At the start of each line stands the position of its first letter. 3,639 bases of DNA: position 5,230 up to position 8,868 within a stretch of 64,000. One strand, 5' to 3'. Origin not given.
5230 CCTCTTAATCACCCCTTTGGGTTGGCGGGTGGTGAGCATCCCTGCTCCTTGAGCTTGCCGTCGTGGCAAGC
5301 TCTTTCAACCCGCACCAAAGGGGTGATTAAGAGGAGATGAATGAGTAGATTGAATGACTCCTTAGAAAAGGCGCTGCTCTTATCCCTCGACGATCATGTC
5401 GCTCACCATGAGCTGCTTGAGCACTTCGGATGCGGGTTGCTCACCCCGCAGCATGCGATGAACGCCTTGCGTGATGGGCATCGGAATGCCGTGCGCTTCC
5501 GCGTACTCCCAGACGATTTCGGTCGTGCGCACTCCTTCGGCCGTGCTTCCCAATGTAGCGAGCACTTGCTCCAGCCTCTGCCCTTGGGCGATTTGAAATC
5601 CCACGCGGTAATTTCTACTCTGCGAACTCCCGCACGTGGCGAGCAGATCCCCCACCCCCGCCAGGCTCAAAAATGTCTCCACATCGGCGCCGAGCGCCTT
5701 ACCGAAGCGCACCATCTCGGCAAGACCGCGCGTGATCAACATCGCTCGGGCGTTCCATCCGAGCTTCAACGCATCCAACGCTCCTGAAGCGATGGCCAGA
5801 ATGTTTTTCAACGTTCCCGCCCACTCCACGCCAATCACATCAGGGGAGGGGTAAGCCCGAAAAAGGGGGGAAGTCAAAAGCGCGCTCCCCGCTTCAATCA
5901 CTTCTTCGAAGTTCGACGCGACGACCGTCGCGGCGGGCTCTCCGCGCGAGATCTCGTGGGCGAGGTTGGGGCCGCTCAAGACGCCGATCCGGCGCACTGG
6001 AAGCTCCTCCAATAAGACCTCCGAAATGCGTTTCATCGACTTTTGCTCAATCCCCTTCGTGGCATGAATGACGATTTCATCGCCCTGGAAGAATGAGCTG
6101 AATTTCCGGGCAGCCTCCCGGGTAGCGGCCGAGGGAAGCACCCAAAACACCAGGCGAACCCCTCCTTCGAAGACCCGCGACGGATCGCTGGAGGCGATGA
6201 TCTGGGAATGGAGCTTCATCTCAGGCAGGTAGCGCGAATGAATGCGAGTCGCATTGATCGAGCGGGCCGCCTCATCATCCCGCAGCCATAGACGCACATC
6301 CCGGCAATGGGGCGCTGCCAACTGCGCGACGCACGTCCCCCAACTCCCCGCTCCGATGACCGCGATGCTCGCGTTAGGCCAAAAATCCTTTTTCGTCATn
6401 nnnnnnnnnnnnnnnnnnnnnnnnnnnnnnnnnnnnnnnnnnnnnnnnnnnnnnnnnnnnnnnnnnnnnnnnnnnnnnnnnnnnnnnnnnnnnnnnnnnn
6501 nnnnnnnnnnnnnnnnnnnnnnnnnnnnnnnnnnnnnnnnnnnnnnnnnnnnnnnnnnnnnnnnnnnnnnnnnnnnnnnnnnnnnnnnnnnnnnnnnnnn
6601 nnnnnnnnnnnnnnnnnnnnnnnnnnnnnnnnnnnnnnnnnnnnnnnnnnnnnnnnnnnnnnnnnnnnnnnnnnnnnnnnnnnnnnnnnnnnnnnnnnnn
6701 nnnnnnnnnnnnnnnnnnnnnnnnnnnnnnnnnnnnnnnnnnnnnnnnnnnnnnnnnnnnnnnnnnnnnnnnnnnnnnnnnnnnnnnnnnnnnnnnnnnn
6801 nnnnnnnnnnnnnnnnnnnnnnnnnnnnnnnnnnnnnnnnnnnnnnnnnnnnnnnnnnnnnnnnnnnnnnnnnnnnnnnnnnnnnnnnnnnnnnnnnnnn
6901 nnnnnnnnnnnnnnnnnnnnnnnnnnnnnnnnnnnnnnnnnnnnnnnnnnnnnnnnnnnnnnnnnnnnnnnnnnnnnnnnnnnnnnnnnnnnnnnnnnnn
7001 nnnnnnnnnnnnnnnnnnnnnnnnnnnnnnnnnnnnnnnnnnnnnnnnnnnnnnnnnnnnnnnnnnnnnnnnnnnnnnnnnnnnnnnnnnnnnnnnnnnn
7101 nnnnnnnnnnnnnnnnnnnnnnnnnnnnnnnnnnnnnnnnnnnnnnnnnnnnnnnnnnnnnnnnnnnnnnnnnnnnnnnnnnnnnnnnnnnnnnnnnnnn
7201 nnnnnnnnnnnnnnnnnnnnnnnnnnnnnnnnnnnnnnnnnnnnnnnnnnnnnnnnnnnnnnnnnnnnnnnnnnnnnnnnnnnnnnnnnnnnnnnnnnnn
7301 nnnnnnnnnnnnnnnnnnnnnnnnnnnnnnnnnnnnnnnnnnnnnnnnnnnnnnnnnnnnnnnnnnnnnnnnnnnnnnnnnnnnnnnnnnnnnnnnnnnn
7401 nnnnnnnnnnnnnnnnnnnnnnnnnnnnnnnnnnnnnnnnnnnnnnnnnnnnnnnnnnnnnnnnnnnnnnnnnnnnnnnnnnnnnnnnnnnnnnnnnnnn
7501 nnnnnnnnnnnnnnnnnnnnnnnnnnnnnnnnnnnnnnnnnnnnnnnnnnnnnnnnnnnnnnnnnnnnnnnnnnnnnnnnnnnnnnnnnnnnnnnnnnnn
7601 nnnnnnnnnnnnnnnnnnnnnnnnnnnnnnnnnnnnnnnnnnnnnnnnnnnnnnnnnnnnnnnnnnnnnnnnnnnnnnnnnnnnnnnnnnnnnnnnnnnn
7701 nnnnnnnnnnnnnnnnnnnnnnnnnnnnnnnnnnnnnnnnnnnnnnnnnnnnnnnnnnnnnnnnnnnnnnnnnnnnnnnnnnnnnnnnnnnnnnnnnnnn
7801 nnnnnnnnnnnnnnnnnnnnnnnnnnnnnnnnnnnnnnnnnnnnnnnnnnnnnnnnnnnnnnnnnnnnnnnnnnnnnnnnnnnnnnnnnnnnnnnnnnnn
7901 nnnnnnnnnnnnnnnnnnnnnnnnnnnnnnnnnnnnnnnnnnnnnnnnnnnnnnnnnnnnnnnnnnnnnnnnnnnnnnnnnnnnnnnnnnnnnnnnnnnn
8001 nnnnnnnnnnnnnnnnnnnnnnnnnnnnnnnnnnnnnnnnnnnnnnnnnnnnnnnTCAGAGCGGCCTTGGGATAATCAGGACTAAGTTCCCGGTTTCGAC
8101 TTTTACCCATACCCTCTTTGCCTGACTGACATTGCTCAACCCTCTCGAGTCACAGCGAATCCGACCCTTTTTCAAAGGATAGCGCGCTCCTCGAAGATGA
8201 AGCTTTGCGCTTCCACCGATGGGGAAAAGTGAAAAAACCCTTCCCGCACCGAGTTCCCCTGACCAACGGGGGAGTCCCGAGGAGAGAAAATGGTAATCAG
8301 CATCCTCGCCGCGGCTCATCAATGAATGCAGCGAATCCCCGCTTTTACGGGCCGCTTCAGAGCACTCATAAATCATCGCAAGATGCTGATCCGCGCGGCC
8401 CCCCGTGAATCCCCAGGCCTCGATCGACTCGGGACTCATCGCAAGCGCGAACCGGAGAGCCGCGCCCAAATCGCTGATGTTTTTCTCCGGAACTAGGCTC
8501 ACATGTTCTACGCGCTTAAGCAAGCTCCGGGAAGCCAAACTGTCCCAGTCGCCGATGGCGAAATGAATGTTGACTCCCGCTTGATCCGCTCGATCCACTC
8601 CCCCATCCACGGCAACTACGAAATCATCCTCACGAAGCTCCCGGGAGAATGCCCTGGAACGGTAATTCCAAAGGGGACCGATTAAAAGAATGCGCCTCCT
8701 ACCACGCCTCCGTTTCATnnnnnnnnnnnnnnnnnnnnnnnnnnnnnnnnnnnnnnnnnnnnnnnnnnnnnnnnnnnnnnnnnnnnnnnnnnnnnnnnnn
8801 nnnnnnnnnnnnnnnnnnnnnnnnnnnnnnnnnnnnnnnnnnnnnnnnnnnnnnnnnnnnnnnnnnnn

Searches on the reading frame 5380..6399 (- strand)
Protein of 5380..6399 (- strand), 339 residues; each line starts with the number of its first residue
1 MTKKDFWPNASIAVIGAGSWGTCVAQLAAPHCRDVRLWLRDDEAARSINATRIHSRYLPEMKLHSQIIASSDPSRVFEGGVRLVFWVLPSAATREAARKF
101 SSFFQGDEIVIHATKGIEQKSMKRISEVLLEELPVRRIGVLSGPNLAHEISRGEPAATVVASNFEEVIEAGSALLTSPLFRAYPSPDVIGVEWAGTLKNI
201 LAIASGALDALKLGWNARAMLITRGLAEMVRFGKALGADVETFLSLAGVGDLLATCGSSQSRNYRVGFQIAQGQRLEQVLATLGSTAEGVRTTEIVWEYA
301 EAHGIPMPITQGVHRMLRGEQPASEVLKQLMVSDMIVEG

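Call 11: find_encoding_contigs(protein=window:5380-6399:-, flank=3000, max_places=10)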
Protein window:5380-6399:- (339 aa): no gene with exactly this product is on record in the collection.

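Call 34: search_protein_families(library=pfam, proteins=[window:5380-6399:-], max_evalue=0.001)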
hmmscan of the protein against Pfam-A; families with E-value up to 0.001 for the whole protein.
window:5380-6399:- (339 aa): 4 families
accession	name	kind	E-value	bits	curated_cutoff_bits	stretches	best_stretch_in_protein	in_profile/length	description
PF07479.19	NAD_Gly3P_dh_C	-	1.2e-51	175.1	25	1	187-327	1-141/142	NAD-dependent glycerol-3-phosphate dehydrogenase C-terminus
PF01210.29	NAD_Gly3P_dh_N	-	3.3e-44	151.1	23.1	1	11-166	1-156/158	NAD-dependent glycerol-3-phosphate dehydrogenase N-terminus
PF20618.3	GPD_NAD_C_bact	-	6.8e-18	65.4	27.6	1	247-313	1-66/66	Bacterial GPD, NAD-dependent C-terminal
PF02558.23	ApbA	-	7e-05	22.9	22.2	1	12-120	1-106/150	Ketopantoate reductase PanE/ApbA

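Call 53: find_homologous_proteins(query=window:5380-6399:-, max_evalue=1e-60)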
Query window:5380-6399:- (339 aa): 3756 proteins with E <= 1e-60 among 8000 candidates; the best 120 are listed.
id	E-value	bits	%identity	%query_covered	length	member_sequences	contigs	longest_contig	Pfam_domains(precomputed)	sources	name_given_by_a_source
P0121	2.3e-219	745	100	100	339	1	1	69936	PF20618.4,PF07479.20,PF01210.30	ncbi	-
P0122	4.5e-146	504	67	98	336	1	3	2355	PF20618.4,PF07479.20,PF01210.30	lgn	-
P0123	5.1e-143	494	66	98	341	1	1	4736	PF20618.4,PF07479.20,PF01210.30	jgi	jgi:glycerol-3-phosphate dehydrogenase (NAD(P)+)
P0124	9.2e-143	493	67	100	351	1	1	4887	PF20618.4,PF07479.20,PF02558.23,PF01210.30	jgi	jgi:glycerol-3-phosphate dehydrogenase (NAD(P)+)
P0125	1.5e-142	492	67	98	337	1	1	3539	PF20618.4,PF07479.20,PF01210.30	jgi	jgi:glycerol-3-phosphate dehydrogenase (NAD(P)+)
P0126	3.7e-142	491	66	99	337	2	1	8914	PF20618.4,PF07479.20,PF01210.30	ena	-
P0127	5.1e-142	491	65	99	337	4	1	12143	PF20618.4,PF07479.20,PF01210.30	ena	-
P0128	5.5e-142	491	65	99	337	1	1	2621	PF20618.4,PF07479.20,PF02558.23,PF01210.30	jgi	jgi:glycerol-3-phosphate dehydrogenase (NAD(P)+)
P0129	1.1e-140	486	65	99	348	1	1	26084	PF20618.4,PF07479.20,PF01210.30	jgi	jgi:glycerol-3-phosphate dehydrogenase (NAD(P)+)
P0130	2.7e-140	485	66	100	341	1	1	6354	PF20618.4,PF07479.20,PF01210.30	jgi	jgi:glycerol-3-phosphate dehydrogenase (NAD(P)+)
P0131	6.4e-140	484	65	100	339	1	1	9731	PF20618.4,PF07479.20,PF01210.30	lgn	-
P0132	2.0e-139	482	66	98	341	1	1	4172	PF20618.4,PF07479.20,PF01210.30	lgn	-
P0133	6.8e-139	480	66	98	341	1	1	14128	PF20618.4,PF07479.20,PF01210.30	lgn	-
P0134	2.6e-138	479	63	100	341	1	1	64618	PF20618.4,PF07479.20,PF01210.30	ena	-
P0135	2.9e-138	478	64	100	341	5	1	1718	PF20618.4,PF07479.20,PF02558.23,PF01210.30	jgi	jgi:glycerol-3-phosphate dehydrogenase (NAD(P)+)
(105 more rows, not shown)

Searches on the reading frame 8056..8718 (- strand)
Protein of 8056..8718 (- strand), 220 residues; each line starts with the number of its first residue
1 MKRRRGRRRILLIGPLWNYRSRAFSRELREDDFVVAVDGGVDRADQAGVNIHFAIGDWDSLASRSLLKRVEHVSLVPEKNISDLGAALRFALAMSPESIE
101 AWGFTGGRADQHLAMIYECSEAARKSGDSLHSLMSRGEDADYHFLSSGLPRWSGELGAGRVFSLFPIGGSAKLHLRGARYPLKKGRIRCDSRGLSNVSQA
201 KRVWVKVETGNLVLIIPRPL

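Call 34: search_protein_families(library=pfam, proteins=[window:8056-8718:-], max_evalue=0.001)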
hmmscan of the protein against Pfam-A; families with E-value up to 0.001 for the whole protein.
window:8056-8718:- (220 aa): 2 families
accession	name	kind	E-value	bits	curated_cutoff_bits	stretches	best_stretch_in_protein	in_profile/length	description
PF04263.21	TPK_catalytic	-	4.7e-13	49.5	30.7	1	26-121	3-103/113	Thiamin pyrophosphokinase, catalytic domain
PF04265.19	TPK_B1_binding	-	5.9e-07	29.5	22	1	157-211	9-66/67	Thiamin pyrophosphokinase, vitamin B1 binding domain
